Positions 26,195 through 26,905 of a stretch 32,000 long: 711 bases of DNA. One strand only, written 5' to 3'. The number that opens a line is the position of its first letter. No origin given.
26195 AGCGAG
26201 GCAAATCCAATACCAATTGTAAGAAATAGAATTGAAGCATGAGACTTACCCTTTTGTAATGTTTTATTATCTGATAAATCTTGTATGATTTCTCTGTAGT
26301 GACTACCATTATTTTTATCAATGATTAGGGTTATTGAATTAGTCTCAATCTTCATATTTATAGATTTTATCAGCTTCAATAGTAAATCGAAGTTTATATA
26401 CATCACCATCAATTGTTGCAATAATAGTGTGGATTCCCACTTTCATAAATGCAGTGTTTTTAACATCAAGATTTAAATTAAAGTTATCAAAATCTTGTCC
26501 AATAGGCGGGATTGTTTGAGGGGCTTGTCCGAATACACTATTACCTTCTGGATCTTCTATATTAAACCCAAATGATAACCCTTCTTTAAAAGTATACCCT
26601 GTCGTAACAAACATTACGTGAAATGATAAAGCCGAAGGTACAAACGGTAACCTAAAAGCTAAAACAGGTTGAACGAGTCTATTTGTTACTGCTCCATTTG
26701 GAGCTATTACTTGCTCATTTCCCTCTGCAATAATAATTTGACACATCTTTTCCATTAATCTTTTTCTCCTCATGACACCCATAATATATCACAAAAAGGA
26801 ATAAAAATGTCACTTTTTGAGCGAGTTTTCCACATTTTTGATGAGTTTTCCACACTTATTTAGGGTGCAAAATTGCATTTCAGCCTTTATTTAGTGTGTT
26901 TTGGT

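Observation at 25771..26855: Insulated two-gene cassette (beta-rich 136-aa protein plus two-TM coiled-coil membrane protein) between the late activator and the HNH/packaging genes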

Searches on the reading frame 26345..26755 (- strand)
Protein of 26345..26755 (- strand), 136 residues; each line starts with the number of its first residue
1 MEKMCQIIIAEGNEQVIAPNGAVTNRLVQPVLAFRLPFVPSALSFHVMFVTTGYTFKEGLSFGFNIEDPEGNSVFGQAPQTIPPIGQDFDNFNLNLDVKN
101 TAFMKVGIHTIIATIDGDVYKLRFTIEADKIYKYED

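Call 5: search_protein_families(library=pfam, proteins=[window:26345-26755:-], max_evalue=1)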
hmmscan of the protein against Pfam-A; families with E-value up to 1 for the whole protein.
window:26345-26755:- (136 aa): 1 family
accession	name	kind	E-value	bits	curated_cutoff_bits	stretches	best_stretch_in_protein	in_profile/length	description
PF22091.2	DUF6941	-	0.0013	19.5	27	1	36-119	30-116/125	Family of unknown function (DUF6941)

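Call 6: search_protein_families(library=phrogs, proteins=[window:26345-26755:-], max_evalue=1)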
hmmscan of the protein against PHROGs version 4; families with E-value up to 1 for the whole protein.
window:26345-26755:- (136 aa): 1 family
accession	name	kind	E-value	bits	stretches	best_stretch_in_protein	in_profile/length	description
phrog_5881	-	unknown function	6.3e-14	53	1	1-126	1-131/138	-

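Call 8: search_protein_families(library=padloc, proteins=[window:26345-26755:-], max_evalue=1)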
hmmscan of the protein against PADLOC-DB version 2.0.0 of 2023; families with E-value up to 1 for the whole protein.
window:26345-26755:- (136 aa): 0 families

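Call 9: search_protein_families(library=ncbifam, proteins=[window:26345-26755:-], max_evalue=1)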
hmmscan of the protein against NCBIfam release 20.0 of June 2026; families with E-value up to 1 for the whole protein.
window:26345-26755:- (136 aa): 0 families

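Call 10: search_dna_similar(query=window:26345-26755:-, collection=phages, mode=protein, max_rows=30, max_evalue=0.01)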
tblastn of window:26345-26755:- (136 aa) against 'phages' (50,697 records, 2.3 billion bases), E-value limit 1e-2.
Records with a match: 3; places in all: 3; records where one place covers at least 80% of the query: 2.
Best place of each record, by identity: <60% 3.
By first word of the organism name: Leuconostoc 2; Lactococcus 1.
By host as written in the record: Leuconostoc pseudomesenteroides KD04 2; Lactococcus lactis 1.
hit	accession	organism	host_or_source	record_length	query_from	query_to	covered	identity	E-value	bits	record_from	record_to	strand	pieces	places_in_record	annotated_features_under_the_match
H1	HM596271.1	Leuconostoc phage phiMH1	Leuconostoc pseudomesenteroides KD04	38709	5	118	84%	32.2%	2e-8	57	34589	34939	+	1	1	hypothetical protein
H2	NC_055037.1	Leuconostoc phage phiMH1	Leuconostoc pseudomesenteroides KD04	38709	5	118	84%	32.2%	2e-8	57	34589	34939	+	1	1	hypothetical protein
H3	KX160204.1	Lactococcus phage 38502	Lactococcus lactis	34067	27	117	67%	25.3%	2e-3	42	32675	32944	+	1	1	hypothetical protein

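Call 12: find_homologous_proteins(query=window:26345-26755:-)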
Query window:26345-26755:- (136 aa): 2 proteins with E <= 0.001 among 4 candidates.
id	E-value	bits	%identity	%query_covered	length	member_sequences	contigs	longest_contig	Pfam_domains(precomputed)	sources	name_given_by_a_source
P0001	2.9e-85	301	100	100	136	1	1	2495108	-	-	-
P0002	8.1e-30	122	50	93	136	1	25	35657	-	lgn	-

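Call 14: find_encoding_contigs(protein=P0002, flank=6000, max_places=6)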
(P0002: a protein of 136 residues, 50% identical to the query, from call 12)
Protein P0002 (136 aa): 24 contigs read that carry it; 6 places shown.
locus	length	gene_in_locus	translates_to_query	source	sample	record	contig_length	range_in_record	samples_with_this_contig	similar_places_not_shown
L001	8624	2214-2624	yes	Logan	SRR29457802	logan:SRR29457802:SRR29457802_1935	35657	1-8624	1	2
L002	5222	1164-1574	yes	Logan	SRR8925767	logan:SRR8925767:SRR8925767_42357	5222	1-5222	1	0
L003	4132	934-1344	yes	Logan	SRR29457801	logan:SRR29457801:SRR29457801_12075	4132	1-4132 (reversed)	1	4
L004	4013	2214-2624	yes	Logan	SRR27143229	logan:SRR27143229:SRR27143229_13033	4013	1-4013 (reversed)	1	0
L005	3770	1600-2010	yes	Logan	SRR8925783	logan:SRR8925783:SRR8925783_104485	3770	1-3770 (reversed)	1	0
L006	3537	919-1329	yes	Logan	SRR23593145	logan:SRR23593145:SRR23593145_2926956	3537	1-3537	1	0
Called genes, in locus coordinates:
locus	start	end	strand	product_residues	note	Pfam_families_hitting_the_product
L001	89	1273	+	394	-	PF00872:Transposase_mut, PF10551:MULE (weak)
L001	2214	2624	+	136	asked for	-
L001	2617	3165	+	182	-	-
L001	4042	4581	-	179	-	-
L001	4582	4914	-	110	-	-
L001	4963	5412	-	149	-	-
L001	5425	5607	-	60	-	-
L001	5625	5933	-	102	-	PF00436:SSB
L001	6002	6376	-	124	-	-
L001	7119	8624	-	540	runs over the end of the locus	PF03432:Relaxase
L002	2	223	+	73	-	?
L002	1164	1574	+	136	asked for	-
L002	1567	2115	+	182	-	-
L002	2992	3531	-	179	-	-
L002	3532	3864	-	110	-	-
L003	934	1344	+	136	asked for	-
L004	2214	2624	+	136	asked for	-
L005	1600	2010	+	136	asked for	-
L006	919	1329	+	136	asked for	-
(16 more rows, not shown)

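Call 15: get_annotated_region(hit=H1, flank=5000)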
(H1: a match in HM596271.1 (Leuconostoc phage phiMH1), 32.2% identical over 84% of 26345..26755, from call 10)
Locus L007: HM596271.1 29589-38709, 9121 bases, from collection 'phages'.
description: Leuconostoc phage phiMH1, partial genome.
organism: Leuconostoc phage phiMH1 (NCBI taxid 912321)
taxonomy: Viruses; Duplodnaviria; Heunggongvirae; Uroviricota; Caudoviricetes; Seongbukvirus; Seongbukvirus MH1
host: Leuconostoc pseudomesenteroides KD04; source: -; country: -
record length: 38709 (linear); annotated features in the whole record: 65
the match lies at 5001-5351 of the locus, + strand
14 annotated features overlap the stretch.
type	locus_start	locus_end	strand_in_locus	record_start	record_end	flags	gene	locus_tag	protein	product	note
CDS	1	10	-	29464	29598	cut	-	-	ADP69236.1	hypothetical protein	-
CDS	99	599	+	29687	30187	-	-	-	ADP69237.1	putative autotransporter adhesin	-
CDS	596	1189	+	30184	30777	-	-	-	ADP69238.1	putative autotransporter adhesin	-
CDS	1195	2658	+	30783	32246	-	-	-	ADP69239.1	hypothetical protein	-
CDS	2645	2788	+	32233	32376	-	-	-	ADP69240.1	hypothetical protein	-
CDS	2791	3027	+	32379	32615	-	-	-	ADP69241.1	hypothetical protein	-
CDS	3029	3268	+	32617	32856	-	-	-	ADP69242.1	hypothetical protein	-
CDS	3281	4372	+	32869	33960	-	-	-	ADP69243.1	putative lysin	-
CDS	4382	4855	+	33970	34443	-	-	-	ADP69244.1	putative holin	-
CDS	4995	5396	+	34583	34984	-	-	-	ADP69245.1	hypothetical protein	-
CDS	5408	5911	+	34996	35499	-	-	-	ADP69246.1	hypothetical protein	-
CDS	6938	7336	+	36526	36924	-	-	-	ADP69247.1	hypothetical protein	-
CDS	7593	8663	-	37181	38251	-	-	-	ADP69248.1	putative integrase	-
CDS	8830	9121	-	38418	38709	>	-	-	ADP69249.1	putative negative regulator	-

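Call 16: get_annotated_region(hit=H3, flank=4000)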
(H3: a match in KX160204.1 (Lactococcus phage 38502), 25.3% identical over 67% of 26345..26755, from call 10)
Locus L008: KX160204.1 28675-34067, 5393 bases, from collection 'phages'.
description: Lactococcus phage 38502, complete genome.
organism: Lactococcus phage 38502 (NCBI taxid 1868846)
taxonomy: Viruses; Duplodnaviria; Heunggongvirae; Uroviricota; Caudoviricetes
host: Lactococcus lactis; source: -; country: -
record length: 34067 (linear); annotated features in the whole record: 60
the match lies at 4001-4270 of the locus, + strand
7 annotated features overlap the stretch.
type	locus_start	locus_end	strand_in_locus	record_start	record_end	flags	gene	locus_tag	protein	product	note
CDS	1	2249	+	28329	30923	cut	-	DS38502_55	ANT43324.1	baseplate/receptor binding protein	-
CDS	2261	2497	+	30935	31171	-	-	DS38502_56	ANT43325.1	hypothetical protein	-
CDS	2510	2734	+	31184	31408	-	-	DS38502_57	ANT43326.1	hypothetical protein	-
CDS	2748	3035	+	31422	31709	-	-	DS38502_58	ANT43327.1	holin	-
CDS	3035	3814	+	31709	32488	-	-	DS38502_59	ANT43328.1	lysin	-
CDS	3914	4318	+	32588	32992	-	-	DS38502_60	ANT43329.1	hypothetical protein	-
CDS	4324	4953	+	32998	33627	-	-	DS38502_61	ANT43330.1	hypothetical protein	-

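Call 25: find_homologous_proteins(query=A1, max_evalue=0.01)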
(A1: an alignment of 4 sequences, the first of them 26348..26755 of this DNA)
Query A1 (4 sequences) (136 aa, profile of the alignment): 15 proteins with E <= 0.01 among 961 candidates.
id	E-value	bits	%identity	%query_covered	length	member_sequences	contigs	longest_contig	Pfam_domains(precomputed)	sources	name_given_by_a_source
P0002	5.0e-53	197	50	93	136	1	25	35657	-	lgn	-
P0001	3.9e-51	191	100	100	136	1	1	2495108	-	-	-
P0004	2.4e-49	185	24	67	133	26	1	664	PF22091.3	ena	-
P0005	1.8e-42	162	27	67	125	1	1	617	PF22091.3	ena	-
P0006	2.4e-36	143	29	82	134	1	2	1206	PF22091.3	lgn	-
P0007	1.6e-34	137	38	83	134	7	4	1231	PF22091.3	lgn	-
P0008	2.5e-32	130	47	94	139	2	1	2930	PF22091.3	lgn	-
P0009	6.2e-32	128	47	100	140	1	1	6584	PF22091.3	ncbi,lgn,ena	-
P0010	2.3e-31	127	47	95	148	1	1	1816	PF22091.3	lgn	-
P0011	1.1e-30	124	34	67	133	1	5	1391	PF22091.3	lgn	-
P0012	1.7e-30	124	33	74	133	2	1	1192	PF22091.3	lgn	-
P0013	1.6e-27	114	36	84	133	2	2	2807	PF22091.3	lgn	-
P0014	2.1e-27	114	34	84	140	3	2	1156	PF22091.3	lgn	-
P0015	3.9e-26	110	31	35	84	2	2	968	PF22091.3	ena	-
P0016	9.8e-26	108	25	74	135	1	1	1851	-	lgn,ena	-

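Call 34: find_related_loci(query=A4, collection=genome_contigs, flank=6000)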
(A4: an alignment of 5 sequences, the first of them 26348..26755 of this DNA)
Query A4 (136 aa) in genome_contigs; peptide patterns used: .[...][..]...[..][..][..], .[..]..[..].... (x = any residue, [..] = any of these).
100 stretches matched a pattern; 1 encode a relative of the query (tblastn E <= 1e-3); 1 distinct loci.
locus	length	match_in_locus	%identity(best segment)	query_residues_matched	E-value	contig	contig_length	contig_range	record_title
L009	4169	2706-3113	47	1-136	3e-46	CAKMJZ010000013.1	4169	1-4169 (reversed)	uncultured Erysipelotrichaceae bacterium isolate OKU21 genome assembly, contig: MEGAHIT_co_assembly_000000021143, whole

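Call 37: find_related_loci(query=A4, collection=viral_contigs, flank=8000)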
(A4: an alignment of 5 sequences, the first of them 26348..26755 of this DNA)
Query A4 (136 aa) in viral_contigs; peptide patterns used: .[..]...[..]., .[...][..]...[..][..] (x = any residue, [..] = any of these).
600 stretches matched a pattern, but none encodes a relative of the query by tblastn (E <= 1e-3).

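Call 39: find_related_loci(query=A5, collection=viral_contigs, flank=8000)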
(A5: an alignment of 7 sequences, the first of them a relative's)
Query A5 (134 aa) in viral_contigs; peptide patterns used: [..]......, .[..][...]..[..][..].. (x = any residue, [..] = any of these).
600 stretches matched a pattern (row limit reached: there are more); 1 encode a relative of the query (tblastn E <= 1e-3); 1 distinct loci.
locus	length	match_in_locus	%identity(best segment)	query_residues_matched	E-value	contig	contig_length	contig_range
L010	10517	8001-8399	60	1-134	2e-50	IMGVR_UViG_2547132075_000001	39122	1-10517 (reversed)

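Call 40: predict_structure(alignment_id=A3)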
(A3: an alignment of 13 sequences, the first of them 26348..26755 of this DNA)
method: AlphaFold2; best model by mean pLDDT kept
length: 136 residues; sequences in the alignment: 13
mean_pLDDT: 90.3   pTM: 0.82
mean pLDDT of the five models: 90.3, 89.6, 88.5, 88.3, 79.7
residues with pLDDT >= 90: 90; 70-90: 43; 50-70: 2; < 50: 1
segments of 3 or more residues with pLDDT < 50: none
pLDDT, mean of each block of 10 residues (from residue 1): 92 86 83 94 94 87 97 95 79 89 96 96 97 71
secondary structure, 60 per line:
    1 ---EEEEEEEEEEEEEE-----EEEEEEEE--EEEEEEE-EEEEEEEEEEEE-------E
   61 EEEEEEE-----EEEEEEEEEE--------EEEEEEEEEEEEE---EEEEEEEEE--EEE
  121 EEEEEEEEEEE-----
elements in order: E4-17 E23-30 E33-39 E41-52 E60-67 E73-82 E91-103 E107-115 E118-131

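Call 45: fold_search(model_id=the predicted structure, library=pdb)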
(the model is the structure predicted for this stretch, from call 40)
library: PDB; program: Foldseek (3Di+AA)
matches with E <= 10: 1985; with E <= 0.001: 31
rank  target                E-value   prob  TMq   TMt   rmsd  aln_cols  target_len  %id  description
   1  1ft3_A                1.0e-04  1.00  0.45  0.47   8.6       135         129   10  CRYSTAL STRUCTURE OF TRUNCATED RHOGDI K141A MUTANT (released 2001-05-02)
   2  5hnp_B                1.3e-04  1.00  0.42  0.36   8.2       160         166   10  The structure of the kdo-capped saccharide binding subunit of the O-12 specific ABC transporter, Wzt (released 2016-03-09)
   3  2p9r_B                1.4e-04  1.00  0.48  0.64   5.0       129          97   12  Human alpha2-macroglogulin is composed of multiple domains, as predicted by homology with complement component C3 (released 2007-08-21)
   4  2p9r_A                1.5e-04  1.00  0.52  0.67   4.0       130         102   10  Human alpha2-macroglogulin is composed of multiple domains, as predicted by homology with complement component C3 (released 2007-08-21)
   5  5hno_C                1.5e-04  1.00  0.42  0.35   8.3       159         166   10  The structure of the kdo-capped saccharide binding subunit of the O-12 specific ABC transporter, Wzt (released 2016-03-09)
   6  1ft0_A                1.8e-04  1.00  0.47  0.49   8.3       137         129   10  CRYSTAL STRUCTURE OF TRUNCATED HUMAN RHOGDI K113A MUTANT (released 2001-05-02)
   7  7ok7_I                2.6e-04  1.00  0.36  0.31   8.8       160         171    9  Crystal structure of the UNC119B ARL3 complex (released 2021-06-09)
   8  5vhv_A                2.7e-04  1.00  0.45  0.18   5.6       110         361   11  Pseudomonas fluorescens alkylpurine DNA glycosylase AlkC bound to DNA containing an oxocarbenium-intermediate analog (released 2017-10-25)
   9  5hno_B                2.9e-04  1.00  0.45  0.38   7.9       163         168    8  The structure of the kdo-capped saccharide binding subunit of the O-12 specific ABC transporter, Wzt (released 2016-03-09)
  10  8dne_C                3.0e-04  1.00  0.55  0.22   5.5       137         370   11  CryoEM structure of the A.aeolicus WzmWzt transporter bound to ATP (released 2022-09-21)
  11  8dl0_C                3.9e-04  1.00  0.54  0.22   6.0       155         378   10  CryoEM structure of the nucleotide-free and open channel A.aeolicus WzmWzt transporter (released 2022-09-21)
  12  2a74_E                3.9e-04  1.00  0.38  0.30  12.1       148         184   11  Human Complement Component C3c (released 2005-09-27)
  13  8dl0_A                4.1e-04  1.00  0.51  0.21   6.5       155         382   12  CryoEM structure of the nucleotide-free and open channel A.aeolicus WzmWzt transporter (released 2022-09-21)
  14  1fst_A                4.1e-04  1.00  0.47  0.47   8.0       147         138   10  CRYSTAL STRUCTURE OF TRUNCATED HUMAN RHOGDI TRIPLE MUTANT (released 2001-05-02)
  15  5fr1_B                4.1e-04  1.00  0.44  0.38   8.0       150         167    7  Double acetylated RhoGDI-alpha in complex with RhoA-GDP (released 2016-01-13)
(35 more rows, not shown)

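Call 51: fold_search(model_id=the predicted structure, library=viral)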
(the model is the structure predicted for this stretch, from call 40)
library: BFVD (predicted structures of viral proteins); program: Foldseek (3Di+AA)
matches with E <= 10: 1546; with E <= 0.001: 9
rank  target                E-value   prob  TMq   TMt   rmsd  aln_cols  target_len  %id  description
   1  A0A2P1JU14            3.2e-09  1.00  0.79  0.80   2.6       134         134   16  Uncharacterized protein [Anoxybacillus phage A403]
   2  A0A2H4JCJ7            3.2e-09  1.00  0.69  0.68   4.8       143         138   14  Uncharacterized protein [uncultured Caudovirales phage]
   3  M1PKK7                1.6e-05  1.00  0.56  0.54   6.9       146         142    8  (no name in the UniProt tables at hand)
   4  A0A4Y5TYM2            3.1e-05  1.00  0.62  0.32   5.3       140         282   16  (no name in the UniProt tables at hand)
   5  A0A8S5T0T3            1.6e-04  1.00  0.55  0.46   6.7       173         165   11  Uncharacterized protein [Siphoviridae sp. ctKFk2]
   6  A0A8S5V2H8            2.6e-04  1.00  0.39  0.29  15.1       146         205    9  Uncharacterized protein [CrAss-like virus sp. ctelJ1]
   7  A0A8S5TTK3            3.8e-04  1.00  0.66  0.56   4.2       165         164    8  Uncharacterized protein [Siphoviridae sp. ct5jB2]
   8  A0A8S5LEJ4            4.0e-04  1.00  0.35  0.09  11.1       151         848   12  Uncharacterized protein [Myoviridae sp. ctBDS4]
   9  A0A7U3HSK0            7.9e-04  1.00  0.42  0.34   7.9       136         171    8  (no name in the UniProt tables at hand)
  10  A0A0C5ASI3            1.0e-03  1.00  0.39  0.35   9.6       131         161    9  ORF131 [Spodoptera frugiperda granulovirus]
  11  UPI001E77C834         1.0e-03  1.00  0.35  0.27   9.2       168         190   12  (no name look-up for this kind of identifier)
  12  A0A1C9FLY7            1.3e-03  1.00  0.38  0.16   5.9       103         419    7  (no name in the UniProt tables at hand)
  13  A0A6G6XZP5            1.3e-03  1.00  0.38  0.38   8.7       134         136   11  (no name in the UniProt tables at hand)
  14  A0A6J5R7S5            1.5e-03  1.00  0.48  0.12   5.9       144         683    9  Peptidase S8/S53 domain containing protein [uncultured Caudovirales phage]
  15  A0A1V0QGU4            1.8e-03  1.00  0.44  0.36   8.1       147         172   10  SWPV1-144 [Shearwaterpox virus]
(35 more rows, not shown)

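Call 53: find_encoding_contigs(protein=P0009, flank=6000, max_places=3)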
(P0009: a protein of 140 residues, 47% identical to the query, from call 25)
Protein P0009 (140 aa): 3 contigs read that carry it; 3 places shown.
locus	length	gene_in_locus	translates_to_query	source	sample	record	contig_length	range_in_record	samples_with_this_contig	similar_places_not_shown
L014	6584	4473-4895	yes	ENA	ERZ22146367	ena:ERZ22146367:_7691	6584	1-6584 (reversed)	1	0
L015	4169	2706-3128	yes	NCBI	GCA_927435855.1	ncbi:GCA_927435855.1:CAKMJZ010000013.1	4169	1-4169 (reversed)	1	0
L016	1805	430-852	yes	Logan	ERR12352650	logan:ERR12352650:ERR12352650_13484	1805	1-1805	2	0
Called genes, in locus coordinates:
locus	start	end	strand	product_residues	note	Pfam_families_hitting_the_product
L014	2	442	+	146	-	?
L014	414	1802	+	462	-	PF14284:PcfJ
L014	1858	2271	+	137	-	-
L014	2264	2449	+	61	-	-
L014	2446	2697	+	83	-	-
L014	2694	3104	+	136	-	-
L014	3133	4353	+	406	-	PF12850:Metallophos_2 (weak)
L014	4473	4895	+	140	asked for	PF22091:DUF6941 (weak)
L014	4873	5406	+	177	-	-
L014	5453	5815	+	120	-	PF01844:HNH (weak)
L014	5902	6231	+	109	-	PF05119:Terminase_4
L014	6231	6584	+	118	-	?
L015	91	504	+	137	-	-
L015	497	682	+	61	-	-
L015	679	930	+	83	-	-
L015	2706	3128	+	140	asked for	PF22091:DUF6941 (weak)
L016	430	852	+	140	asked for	PF22091:DUF6941 (weak)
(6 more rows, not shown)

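Call 54: find_encoding_contigs(protein=P0008, flank=6000, max_places=3)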
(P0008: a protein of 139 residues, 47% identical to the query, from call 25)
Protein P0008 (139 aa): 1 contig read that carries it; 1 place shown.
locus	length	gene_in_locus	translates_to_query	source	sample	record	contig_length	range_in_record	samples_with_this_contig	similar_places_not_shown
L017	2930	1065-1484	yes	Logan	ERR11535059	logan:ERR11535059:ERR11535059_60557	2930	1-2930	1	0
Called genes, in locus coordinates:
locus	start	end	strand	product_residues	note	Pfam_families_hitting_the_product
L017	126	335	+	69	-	-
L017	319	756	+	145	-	-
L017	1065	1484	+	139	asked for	PF22091:DUF6941 (weak)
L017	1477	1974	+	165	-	-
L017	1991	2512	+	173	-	-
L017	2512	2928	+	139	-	?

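Call 55: find_encoding_contigs(protein=P0013, flank=6000, max_places=3)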
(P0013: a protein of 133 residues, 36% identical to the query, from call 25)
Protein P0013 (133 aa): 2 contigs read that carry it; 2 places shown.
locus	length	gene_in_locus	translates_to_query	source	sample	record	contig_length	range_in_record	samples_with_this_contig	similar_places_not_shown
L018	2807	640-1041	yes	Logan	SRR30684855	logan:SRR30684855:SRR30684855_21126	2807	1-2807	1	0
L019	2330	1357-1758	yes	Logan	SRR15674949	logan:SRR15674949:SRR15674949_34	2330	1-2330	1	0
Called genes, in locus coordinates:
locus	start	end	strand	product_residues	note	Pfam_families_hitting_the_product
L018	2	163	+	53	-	?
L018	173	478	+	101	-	PF16079:Phage_holin_5_2 (weak)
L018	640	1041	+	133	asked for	PF22091:DUF6941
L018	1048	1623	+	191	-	-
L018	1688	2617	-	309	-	PF07751:Abi_2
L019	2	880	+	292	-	?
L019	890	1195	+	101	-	PF16079:Phage_holin_5_2 (faint)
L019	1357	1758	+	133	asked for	PF22091:DUF6941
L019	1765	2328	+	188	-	?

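Call 56: find_encoding_contigs(protein=P0016, flank=6000, max_places=3)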
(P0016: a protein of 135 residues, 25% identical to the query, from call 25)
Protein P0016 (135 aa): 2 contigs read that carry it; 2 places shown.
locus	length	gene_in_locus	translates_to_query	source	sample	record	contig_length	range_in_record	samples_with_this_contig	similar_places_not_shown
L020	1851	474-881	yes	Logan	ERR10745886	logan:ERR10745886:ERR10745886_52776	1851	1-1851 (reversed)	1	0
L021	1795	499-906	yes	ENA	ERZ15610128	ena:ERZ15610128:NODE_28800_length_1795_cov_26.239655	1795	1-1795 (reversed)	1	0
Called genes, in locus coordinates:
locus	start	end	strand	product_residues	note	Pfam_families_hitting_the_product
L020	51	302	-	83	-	-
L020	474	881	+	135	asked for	-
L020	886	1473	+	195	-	-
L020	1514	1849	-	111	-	?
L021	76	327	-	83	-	-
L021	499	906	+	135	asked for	-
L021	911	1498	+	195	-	-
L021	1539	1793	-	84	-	?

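Call 68: search_dna_similar(query=P0002, collection=plasmids, mode=protein, max_rows=30, max_evalue=0.01)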
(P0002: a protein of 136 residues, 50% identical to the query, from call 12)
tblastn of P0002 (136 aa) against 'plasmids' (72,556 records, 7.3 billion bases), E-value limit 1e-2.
No match.

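Call 77: search_protein_representatives(alignment_id=A3)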
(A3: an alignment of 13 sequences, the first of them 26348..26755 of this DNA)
Query: 13 sequences, 136 profile positions. Proteins with E-value up to 0.001 (for the whole library): 570; up to 1e-10: 136; up to 1e-30: 10. The best 150 are listed.
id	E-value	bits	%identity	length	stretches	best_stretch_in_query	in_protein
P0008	3.7e-49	182.4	-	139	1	2-134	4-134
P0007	3.3e-48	179.4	-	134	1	3-133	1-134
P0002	8.4e-43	161.9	-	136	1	2-132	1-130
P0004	2.7e-40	153.7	-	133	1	2-133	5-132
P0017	6.6e-34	133.1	-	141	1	4-133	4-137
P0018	2.3e-33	131.3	-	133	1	3-131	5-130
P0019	1.1e-31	125.9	-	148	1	3-133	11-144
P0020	3.1e-31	124.4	-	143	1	4-130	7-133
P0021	4.3e-31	123.9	-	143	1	2-133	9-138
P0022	8.1e-31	123.1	-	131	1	3-133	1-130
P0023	1.3e-30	122.4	-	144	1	3-129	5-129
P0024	7.8e-30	119.9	-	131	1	2-133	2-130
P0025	1.2e-29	119.3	-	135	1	3-134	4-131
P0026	3.5e-29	117.8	-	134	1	3-131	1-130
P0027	1.4e-27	112.6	-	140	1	2-132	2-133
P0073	1.3e-15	73.8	-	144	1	6-133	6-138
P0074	1.6e-15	73.5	-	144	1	14-127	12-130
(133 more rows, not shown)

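Call 81: find_related_loci(query=A7, collection=viral_contigs, flank=7000)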
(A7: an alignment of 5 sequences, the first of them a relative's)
Query A7 (141 aa) in viral_contigs; peptide patterns used: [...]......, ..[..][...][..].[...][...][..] (x = any residue, [..] = any of these).
243 stretches matched a pattern; 3 encode a relative of the query (tblastn E <= 1e-3); 3 distinct loci.
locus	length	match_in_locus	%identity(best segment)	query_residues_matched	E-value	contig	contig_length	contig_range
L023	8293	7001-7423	100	1-141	5e-93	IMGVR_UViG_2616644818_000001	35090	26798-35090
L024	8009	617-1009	41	6-140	4e-27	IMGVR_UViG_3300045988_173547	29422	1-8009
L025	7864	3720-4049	30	2-122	6e-16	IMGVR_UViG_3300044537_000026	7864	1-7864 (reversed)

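Call 82: find_related_loci(query=A8, collection=viral_contigs, flank=7000)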
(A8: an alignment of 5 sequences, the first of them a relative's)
Query A8 (133 aa) in viral_contigs; peptide patterns used: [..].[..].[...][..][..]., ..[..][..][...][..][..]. (x = any residue, [..] = any of these).
258 stretches matched a pattern; 3 encode a relative of the query (tblastn E <= 1e-3); 3 distinct loci.
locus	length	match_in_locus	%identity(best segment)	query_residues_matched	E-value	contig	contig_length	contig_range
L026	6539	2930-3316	53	1-129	3e-44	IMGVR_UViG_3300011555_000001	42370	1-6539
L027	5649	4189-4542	47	7-121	2e-34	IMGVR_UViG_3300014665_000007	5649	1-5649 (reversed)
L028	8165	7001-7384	39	4-132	1e-28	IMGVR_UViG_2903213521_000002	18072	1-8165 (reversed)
